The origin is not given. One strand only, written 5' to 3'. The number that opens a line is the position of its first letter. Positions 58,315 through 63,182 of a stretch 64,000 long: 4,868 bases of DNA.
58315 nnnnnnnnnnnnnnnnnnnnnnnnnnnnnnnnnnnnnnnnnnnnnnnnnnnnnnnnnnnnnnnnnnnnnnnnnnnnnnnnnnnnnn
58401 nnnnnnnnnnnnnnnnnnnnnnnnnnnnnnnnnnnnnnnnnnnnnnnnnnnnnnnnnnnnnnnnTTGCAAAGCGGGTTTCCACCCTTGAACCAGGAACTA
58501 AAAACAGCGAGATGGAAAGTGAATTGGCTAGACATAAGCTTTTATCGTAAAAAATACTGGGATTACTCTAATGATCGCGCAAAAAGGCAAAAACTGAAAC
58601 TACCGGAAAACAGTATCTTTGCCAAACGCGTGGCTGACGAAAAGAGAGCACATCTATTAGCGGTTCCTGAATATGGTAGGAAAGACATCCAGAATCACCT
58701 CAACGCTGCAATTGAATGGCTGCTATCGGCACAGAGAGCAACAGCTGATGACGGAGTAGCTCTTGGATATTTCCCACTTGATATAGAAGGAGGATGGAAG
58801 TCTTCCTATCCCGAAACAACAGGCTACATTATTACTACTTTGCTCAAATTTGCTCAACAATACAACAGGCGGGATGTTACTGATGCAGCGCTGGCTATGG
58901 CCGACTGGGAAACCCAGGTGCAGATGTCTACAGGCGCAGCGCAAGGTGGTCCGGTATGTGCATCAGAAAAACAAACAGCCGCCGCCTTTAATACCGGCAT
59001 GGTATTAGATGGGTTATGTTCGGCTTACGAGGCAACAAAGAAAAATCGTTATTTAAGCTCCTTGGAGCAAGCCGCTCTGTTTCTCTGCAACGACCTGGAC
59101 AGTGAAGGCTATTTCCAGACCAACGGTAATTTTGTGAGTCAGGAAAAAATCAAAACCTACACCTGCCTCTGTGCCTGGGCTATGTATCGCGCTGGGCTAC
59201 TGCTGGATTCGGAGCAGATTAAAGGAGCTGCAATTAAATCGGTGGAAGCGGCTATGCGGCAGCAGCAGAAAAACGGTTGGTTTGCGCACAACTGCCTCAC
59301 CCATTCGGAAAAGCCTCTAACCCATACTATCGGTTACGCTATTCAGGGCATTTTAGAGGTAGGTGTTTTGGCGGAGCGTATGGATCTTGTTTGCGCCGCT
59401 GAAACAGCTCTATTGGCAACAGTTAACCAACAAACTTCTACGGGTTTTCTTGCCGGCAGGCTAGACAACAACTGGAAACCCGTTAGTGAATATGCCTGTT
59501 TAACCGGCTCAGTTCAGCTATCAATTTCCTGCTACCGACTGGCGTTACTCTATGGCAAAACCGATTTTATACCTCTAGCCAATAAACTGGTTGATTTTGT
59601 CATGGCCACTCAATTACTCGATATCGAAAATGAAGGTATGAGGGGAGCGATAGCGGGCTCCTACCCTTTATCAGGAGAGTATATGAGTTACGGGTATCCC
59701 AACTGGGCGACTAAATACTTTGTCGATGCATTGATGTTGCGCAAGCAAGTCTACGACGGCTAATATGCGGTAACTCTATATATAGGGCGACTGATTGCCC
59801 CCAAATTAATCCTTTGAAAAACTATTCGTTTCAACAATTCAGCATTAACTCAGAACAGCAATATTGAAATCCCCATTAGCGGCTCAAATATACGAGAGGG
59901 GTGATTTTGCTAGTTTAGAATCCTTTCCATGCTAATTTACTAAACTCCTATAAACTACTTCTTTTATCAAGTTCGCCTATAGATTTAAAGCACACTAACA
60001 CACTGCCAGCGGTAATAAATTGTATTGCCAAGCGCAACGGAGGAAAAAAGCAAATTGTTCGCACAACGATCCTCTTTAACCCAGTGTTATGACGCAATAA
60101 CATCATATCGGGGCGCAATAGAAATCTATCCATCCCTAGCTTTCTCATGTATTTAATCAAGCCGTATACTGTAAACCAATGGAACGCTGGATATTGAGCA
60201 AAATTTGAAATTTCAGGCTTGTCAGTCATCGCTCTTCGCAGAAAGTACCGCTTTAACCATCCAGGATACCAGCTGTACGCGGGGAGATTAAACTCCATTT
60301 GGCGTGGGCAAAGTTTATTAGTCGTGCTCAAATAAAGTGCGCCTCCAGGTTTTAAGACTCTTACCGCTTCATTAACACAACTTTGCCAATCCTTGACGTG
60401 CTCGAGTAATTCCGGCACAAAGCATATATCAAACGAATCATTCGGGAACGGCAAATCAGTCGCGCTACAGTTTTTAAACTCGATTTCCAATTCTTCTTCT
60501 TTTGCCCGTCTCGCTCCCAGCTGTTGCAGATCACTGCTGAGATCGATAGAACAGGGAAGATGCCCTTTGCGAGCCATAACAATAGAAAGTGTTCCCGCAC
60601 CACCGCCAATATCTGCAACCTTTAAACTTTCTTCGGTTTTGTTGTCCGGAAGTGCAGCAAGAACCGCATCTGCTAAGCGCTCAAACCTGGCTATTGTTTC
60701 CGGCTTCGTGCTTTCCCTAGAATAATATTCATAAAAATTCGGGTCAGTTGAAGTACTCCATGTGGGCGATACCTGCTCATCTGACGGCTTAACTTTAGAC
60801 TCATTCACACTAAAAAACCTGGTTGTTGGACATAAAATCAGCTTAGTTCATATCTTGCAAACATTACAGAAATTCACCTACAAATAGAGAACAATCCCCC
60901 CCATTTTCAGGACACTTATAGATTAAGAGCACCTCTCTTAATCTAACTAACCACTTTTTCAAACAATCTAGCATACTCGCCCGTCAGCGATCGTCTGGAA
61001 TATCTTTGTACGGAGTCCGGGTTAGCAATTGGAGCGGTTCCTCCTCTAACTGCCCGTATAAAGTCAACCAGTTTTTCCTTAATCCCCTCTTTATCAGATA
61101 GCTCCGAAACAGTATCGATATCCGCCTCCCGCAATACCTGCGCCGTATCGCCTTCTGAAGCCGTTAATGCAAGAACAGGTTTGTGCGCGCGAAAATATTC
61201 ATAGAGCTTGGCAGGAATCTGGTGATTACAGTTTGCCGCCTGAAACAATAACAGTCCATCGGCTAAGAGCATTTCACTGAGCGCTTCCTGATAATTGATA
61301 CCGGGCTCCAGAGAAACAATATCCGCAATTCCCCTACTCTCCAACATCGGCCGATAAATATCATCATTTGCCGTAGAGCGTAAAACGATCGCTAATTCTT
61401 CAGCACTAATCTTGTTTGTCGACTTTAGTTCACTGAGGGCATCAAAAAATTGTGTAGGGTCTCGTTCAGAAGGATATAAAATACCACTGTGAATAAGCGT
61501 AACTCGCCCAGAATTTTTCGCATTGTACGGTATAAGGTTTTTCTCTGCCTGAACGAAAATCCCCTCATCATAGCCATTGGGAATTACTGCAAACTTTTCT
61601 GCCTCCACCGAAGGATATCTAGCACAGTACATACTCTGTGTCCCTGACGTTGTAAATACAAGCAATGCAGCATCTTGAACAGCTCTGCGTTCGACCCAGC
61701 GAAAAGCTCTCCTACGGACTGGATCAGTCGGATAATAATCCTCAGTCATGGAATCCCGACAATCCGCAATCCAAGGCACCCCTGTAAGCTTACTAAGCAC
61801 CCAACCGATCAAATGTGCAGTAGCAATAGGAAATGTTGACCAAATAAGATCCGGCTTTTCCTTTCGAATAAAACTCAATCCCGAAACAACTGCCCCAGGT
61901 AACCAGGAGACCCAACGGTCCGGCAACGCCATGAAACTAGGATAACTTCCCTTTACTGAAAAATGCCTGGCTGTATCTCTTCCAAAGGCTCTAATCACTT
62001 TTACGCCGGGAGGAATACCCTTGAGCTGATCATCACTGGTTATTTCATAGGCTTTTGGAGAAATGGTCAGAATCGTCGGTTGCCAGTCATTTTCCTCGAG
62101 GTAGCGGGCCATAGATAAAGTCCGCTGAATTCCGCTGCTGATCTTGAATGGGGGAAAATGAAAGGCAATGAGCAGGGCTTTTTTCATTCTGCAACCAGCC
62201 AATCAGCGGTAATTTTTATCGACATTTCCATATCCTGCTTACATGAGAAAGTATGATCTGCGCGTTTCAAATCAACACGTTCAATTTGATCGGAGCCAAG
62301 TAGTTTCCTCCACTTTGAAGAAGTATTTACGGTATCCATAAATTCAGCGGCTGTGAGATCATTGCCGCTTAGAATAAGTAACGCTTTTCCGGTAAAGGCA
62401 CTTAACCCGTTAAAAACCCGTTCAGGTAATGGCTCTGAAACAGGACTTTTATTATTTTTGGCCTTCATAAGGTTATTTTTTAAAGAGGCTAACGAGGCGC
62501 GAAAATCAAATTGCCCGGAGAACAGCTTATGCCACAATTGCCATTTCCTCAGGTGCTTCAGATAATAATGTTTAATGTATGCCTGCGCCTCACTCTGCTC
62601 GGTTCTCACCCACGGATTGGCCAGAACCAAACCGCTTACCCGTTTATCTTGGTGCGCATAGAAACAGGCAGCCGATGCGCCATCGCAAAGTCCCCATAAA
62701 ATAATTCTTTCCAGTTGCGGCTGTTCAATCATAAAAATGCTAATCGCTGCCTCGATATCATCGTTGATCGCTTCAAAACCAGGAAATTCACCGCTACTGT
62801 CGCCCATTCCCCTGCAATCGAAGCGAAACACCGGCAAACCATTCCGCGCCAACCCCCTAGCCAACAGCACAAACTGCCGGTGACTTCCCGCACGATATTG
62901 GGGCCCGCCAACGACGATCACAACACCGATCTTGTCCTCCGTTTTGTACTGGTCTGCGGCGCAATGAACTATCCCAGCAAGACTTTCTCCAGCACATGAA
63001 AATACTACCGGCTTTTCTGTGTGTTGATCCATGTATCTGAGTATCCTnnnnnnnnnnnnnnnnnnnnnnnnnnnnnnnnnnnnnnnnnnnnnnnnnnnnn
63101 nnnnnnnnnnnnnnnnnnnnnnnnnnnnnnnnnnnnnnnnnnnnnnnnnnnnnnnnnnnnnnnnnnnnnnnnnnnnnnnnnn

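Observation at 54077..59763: Five-gene FkbH / ACP / MaoC-SDR / AAC(3)-like / alpha-barrel cassette wedged into the exosortase-A acyl module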

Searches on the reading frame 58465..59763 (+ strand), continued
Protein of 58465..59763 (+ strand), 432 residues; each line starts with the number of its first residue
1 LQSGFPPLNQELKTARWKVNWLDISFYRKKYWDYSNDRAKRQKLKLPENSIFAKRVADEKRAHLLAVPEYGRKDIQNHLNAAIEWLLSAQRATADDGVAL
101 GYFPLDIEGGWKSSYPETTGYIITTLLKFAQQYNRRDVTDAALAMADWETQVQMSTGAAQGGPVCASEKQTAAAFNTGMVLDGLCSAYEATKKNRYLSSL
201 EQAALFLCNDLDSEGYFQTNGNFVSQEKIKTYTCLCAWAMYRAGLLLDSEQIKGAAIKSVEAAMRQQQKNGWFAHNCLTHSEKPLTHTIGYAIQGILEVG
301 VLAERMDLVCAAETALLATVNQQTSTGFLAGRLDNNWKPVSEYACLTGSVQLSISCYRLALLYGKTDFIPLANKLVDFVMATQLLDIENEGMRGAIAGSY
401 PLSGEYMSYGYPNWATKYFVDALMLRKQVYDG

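Call 90: search_protein_families(library=pfam, proteins=[P0408, P0414, P0419, P0427, P0428, P0430, P0434, P0464, P0469, P0472], max_evalue=0.00001)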
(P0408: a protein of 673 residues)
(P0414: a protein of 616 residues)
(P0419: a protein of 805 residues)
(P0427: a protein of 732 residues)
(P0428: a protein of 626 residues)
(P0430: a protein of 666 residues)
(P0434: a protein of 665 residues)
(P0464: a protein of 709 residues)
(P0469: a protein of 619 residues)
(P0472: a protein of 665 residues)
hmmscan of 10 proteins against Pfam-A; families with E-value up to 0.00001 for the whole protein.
P0408 (673 aa): 1 family
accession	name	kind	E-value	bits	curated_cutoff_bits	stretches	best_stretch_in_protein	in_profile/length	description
PF08241.18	Methyltransf_11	-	9.1e-08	33.1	21.2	1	141-196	36-94/95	Methyltransferase domain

P0414 (616 aa): 4 families
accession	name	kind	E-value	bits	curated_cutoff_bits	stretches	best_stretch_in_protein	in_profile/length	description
PF13649.12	Methyltransf_25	-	2.1e-12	48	27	1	81-167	2-97/97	Methyltransferase domain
PF08241.18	Methyltransf_11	-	3.8e-12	47.1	21.2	1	81-170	1-94/95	Methyltransferase domain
PF03966.22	Trm112p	-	1.6e-07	31.5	22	1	5-40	4-40/40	Trm112p-like protein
PF13847.12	Methyltransf_31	-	3e-06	27.4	27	1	79-170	6-108/145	Methyltransferase domain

P0419 (805 aa): 8 families
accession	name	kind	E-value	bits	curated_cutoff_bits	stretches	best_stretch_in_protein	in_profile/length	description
PF00534.26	Glycos_transf_1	-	1.2e-36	126.2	26.4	1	208-373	13-172/172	Glycosyl transferases group 1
PF13692.12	Glyco_trans_1_4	-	8.8e-30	104.3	27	1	212-359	3-142/142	Glycosyl transferases group 1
PF13524.12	Glyco_trans_1_2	-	6e-12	46.2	25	1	245-387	16-142/144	Glycosyl transferase-like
PF07944.18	Beta-AFase-like_GH127_cat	-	5.7e-07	29.3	24.9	1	540-631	123-211/376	Beta-L-arabinofuranosidase, GH127 catalytic domain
PF13439.12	Glyco_transf_4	-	1.7e-06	28.6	28.5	1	95-199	54-169/170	Glycosyltransferase Family 4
PF06662.19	C5-epim_C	-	5.6e-06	26.4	23.3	0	603-685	37-125/188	D-glucuronyl C5-epimerase C-terminus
PF07470.19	Glyco_hydro_88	-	5.7e-06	26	26.6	0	490-589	32-124/352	Glycosyl Hydrolase Family 88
PF09492.16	Pec_lyase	-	6.8e-06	26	22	0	551-601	48-96/292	Pectic acid lyase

P0427 (732 aa): 5 families
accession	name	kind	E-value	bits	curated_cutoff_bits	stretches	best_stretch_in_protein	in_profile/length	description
PF08241.18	Methyltransf_11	-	3.4e-18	66.5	21.2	1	122-210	2-94/95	Methyltransferase domain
PF13649.12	Methyltransf_25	-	3.6e-13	50.5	27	1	120-207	1-97/97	Methyltransferase domain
PF13847.12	Methyltransf_31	-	1.6e-10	41.2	27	1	116-222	3-118/145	Methyltransferase domain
PF13489.12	Methyltransf_23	-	3.6e-08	33.7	27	1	103-221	12-124/164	Methyltransferase domain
PF08242.18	Methyltransf_12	-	4.7e-08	34.1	30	1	122-209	2-98/98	Methyltransferase domain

P0428 (626 aa): 5 families
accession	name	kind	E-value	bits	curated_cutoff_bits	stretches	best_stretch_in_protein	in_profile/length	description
PF06662.19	C5-epim_C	-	1.7e-08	34.6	23.3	0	534-565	31-62/188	D-glucuronyl C5-epimerase C-terminus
PF07944.18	Beta-AFase-like_GH127_cat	-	1.3e-07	31.4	24.9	0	306-456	59-215/376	Beta-L-arabinofuranosidase, GH127 catalytic domain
PF13243.12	SQHop_cyclase_C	-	1.9e-07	30.9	26.1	0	352-513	128-283/319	Squalene-hopene cyclase C-terminal domain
PF09492.16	Pec_lyase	-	8.5e-07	29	22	0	318-356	52-90/292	Pectic acid lyase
PF13439.12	Glyco_transf_4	-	2.6e-06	28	28.5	1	21-193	7-149/170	Glycosyltransferase Family 4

P0430 (666 aa): 5 families
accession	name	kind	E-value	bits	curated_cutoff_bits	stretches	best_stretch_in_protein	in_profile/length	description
PF00535.33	Glycos_transf_2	-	1.7e-24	87.1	23.3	1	4-126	1-125/168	Glycosyl transferase family 2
PF13641.12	Glyco_tranf_2_3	-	3.6e-18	66.9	27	1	3-232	3-221/230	Glycosyltransferase like family 2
PF13632.12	Glyco_trans_2_3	-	1.7e-06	28.4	27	1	82-241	1-135/198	Glycosyl transferase family group 2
PF09492.16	Pec_lyase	-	1.7e-06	28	22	0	419-451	50-82/292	Pectic acid lyase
PF13243.12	SQHop_cyclase_C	-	4.8e-06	26.3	26.1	0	377-523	157-304/319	Squalene-hopene cyclase C-terminal domain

P0434 (665 aa): 2 families
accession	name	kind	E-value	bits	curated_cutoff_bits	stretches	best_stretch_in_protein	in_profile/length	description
PF00535.33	Glycos_transf_2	-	1.2e-15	58.2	23.3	1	13-141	44-166/168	Glycosyl transferase family 2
PF13632.12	Glyco_trans_2_3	-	1.6e-09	38.3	27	1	50-242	1-170/198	Glycosyl transferase family group 2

P0464 (709 aa): 1 family
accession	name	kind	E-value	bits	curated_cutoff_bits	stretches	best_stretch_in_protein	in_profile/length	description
PF13469.12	Sulfotransfer_3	-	6.5e-33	115.2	27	1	16-221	1-215/216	Sulfotransferase family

P0469 (619 aa): 0 families

P0472 (665 aa): 2 families
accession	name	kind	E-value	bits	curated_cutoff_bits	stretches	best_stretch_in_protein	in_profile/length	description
PF03808.19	Glyco_tran_WecG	-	4.1e-63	212.6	27.4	1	86-252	2-168/168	Glycosyl transferase WecG/TagA/CpsF family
PF13243.12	SQHop_cyclase_C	-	2.3e-06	27.3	26.1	1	432-530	204-304/319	Squalene-hopene cyclase C-terminal domain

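Call 94: find_encoding_contigs(protein=P0121, flank=10000, max_places=1)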
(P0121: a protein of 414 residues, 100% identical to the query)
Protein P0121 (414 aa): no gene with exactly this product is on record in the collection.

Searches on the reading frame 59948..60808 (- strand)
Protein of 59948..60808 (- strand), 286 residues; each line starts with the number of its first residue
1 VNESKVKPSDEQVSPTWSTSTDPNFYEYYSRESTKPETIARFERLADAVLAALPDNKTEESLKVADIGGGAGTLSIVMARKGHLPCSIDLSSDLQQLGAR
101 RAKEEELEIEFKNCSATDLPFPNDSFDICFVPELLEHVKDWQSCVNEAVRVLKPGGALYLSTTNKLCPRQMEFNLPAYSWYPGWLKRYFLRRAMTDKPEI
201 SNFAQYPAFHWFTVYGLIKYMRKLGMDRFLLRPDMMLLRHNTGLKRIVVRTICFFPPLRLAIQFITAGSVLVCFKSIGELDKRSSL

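Call 6: search_protein_families(library=pfam, proteins=[window:59948-60808:-], max_evalue=0.01)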
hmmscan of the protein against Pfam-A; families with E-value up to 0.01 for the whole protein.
window:59948-60808:- (286 aa): 10 families
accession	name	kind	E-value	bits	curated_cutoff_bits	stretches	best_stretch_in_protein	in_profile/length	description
PF08241.18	Methyltransf_11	-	1.4e-20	74.2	21.2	1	66-159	2-94/95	Methyltransferase domain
PF13649.12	Methyltransf_25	-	2.5e-18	67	27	1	64-156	1-97/97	Methyltransferase domain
PF13847.12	Methyltransf_31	-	5.3e-15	55.8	27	1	60-165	3-116/145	Methyltransferase domain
PF13489.12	Methyltransf_23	-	5.7e-15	55.9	27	1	41-175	5-131/164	Methyltransferase domain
PF01209.24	Ubie_methyltran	-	8.2e-14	51.9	20.1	1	59-179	46-170/233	ubiE/COQ5 methyltransferase family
PF08242.18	Methyltransf_12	-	8.4e-10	39.7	30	1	66-158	2-98/98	Methyltransferase domain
PF05148.21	Methyltransf_8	-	0.0001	22.7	27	1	57-161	69-157/219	Hypothetical methyltransferase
PF05175.20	MTS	-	0.0002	21.5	23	1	50-166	24-144/170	Methyltransferase small domain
PF02353.26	CMAS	-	0.0011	18.8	27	1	60-183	62-183/273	Mycolic acid cyclopropane synthetase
PF13679.12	Methyltransf_32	-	0.0066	16.9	27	1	41-115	8-88/143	Methyltransferase domain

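Call 7: search_protein_families(library=ncbifam, proteins=[window:59948-60808:-], max_evalue=0.01)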
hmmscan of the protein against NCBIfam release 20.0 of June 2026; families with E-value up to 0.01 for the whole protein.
window:59948-60808:- (286 aa): 35 families (the best 25 are shown)
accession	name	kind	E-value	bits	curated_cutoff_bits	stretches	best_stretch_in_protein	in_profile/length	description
TIGR01983.1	UbiG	equivalog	2e-20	73.1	102.95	1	55-165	44-156/228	bifunctional 2-polyprenyl-6-hydroxyphenol methylase/3-demethylubiquinol 3-O-methyltransferase UbiG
TIGR01934.1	MenG_MenH_UbiE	subfamily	1.4e-14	54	158.35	1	58-162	37-143/223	ubiquinone/menaquinone biosynthesis methyltransferase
NF045667.1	MTase_DVU1556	equivalog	4.9e-14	52.3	155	1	59-161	21-120/213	DVU_1556 family methyltransferase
NF041537.1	ArsM_AhpD_UU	exception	7.6e-14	51.2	510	1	61-161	77-181/345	arsenite methyltransferase/AhpD domain selenoprotein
NF001242.0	PRK00216.1-3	equivalog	6.5e-12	45.4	351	1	49-158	60-173/258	bifunctional demethylmenaquinone methyltransferase/2-methoxy-6-polyprenyl-1,4-benzoquinol methylase UbiE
NF001244.0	PRK00216.1-5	equivalog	1.2e-11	44.4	216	1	60-160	48-153/236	bifunctional demethylmenaquinone methyltransferase/2-methoxy-6-polyprenyl-1,4-benzoquinol methylase UbiE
NF001241.0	PRK00216.1-2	equivalog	1.6e-11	44.3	327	1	58-162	49-149/231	demethylmenaquinone methyltransferase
NF008264.0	PRK11036.1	equivalog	3.8e-11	42.9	366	1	49-161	37-148/261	tRNA uridine 5-oxyacetic acid(34) methyltransferase CmoM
NF043040.1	corrin_prot_MT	hypoth_equivalog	2.1e-10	40.4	180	1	40-161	25-148/216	corrinoid protein-associated methyltransferase CpaM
NF001240.0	PRK00216.1-1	equivalog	2.6e-10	39.8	378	1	60-179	63-187/251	bifunctional demethylmenaquinone methyltransferase/2-methoxy-6-polyprenyl-1,4-benzoquinol methylase UbiE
NF052510.1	methyltran_MpqE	exception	1.3e-09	37.8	335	1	57-158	43-149/234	methyl-plastoquinone biosynthesis methyltransferase MpqE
NF001243.0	PRK00216.1-4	equivalog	1.7e-09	37.4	235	1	59-162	46-153/237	demethylmenaquinone methyltransferase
TIGR02752.1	MenG_heptapren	equivalog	1.9e-09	37.4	419.85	1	60-161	45-150/231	demethylmenaquinone methyltransferase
NF041255.1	mycofact_MftM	equivalog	2.1e-09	37.1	200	1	63-151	142-232/289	mycofactocin oligosaccharide methyltransferase MftM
NF047649.1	MTase_UXPK_star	exception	3e-09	36.3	460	1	64-161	81-182/283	methyltransferase/UXPK-star double selenoprotein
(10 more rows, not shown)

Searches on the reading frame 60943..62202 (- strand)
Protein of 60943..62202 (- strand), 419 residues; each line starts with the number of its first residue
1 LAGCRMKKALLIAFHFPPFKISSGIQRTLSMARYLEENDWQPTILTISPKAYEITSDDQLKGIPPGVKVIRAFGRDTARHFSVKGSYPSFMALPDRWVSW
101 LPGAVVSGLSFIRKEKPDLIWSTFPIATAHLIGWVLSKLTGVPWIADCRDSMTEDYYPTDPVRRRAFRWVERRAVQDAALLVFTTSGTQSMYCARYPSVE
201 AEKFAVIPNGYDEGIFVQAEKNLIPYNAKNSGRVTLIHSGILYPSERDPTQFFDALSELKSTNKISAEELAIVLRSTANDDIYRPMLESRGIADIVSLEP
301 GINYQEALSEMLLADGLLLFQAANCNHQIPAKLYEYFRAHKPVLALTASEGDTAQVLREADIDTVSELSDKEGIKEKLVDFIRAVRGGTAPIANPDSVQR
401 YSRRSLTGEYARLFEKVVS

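Call 6: search_protein_families(library=pfam, proteins=[window:60943-62202:-], max_evalue=0.01)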
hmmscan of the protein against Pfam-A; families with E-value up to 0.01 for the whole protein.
window:60943-62202:- (419 aa): 2 families
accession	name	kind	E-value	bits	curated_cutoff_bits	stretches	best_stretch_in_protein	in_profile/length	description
PF13579.12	Glyco_trans_4_4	-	7.9e-16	59.2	29.7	1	26-210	5-158/158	Glycosyl transferase 4-like domain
PF13439.12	Glyco_transf_4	-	7.4e-10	39.5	28.5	1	30-212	10-167/170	Glycosyltransferase Family 4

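Call 7: search_protein_families(library=ncbifam, proteins=[window:60943-62202:-], max_evalue=0.01)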
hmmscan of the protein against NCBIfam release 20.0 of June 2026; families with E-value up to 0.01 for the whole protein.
window:60943-62202:- (419 aa): 1 family
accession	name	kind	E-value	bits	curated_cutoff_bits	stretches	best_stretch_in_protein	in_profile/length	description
TIGR02149.1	glgA_Coryne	subfamily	0.0067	15.6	302.4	0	168-219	135-186/391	glycogen synthase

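Call 55: search_protein_families(library=ncbifam, proteins=[window:60943-62202:-], max_evalue=1e-8)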
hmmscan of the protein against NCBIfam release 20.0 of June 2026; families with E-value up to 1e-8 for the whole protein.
window:60943-62202:- (419 aa): 0 families

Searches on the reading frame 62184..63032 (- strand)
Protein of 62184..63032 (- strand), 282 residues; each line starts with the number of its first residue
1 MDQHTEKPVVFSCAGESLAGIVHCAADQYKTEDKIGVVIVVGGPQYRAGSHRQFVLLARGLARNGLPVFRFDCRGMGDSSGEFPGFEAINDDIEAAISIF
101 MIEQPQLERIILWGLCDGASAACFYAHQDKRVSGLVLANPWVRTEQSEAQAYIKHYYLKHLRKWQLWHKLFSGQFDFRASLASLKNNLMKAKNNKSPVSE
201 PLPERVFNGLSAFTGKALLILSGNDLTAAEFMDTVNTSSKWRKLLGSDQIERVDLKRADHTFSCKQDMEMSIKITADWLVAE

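Call 6: search_protein_families(library=pfam, proteins=[window:62184-63032:-], max_evalue=0.01)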
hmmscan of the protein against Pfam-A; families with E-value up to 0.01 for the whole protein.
window:62184-63032:- (282 aa): 3 families
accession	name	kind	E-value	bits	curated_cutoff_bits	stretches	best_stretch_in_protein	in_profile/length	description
PF12146.15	Hydrolase_4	-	2.1e-13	50.6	27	1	51-183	17-157/239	Serine aminopeptidase, S33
PF00561.26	Abhydrolase_1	-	5e-10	39.9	25.8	1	37-159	3-108/245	alpha/beta hydrolase fold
PF12697.13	Abhydrolase_6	-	6.7e-07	30.6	26.3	1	38-185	2-148/217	Alpha/beta hydrolase family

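Call 7: search_protein_families(library=ncbifam, proteins=[window:62184-63032:-], max_evalue=0.01)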
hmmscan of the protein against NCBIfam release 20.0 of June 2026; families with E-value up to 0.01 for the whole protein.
window:62184-63032:- (282 aa): 5 families
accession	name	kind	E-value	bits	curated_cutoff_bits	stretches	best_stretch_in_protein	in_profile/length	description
TIGR03100.1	hydr1_PEP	hypoth_equivalog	1.7e-103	345.7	168.45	1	5-280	1-273/274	hydrolase 1, exosortase A system-associated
TIGR03101.1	hydr2_PEP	hypoth_equivalog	1.5e-09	37.8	202.75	1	50-146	41-138/266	hydrolase 2, exosortase A system-associated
NF058544.1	IVPilMotSglTMyx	equivalog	5.5e-07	29.6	300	1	57-141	55-138/210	type IV pili motility protein SglT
NF041096.1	esterase_EstD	equivalog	3.6e-06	26.3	600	1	43-164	170-295/421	esterase EstD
NF047920.1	lactonase_UilS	equivalog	7.3e-05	22.6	400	1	57-136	44-126/285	UilS family quorum-quenching N-acyl-homoserine lactonase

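Call 93: find_encoding_contigs(protein=window:62184-63032:-, flank=10000, max_places=1)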
Protein window:62184-63032:- (282 aa): no gene with exactly this product is on record in the collection.
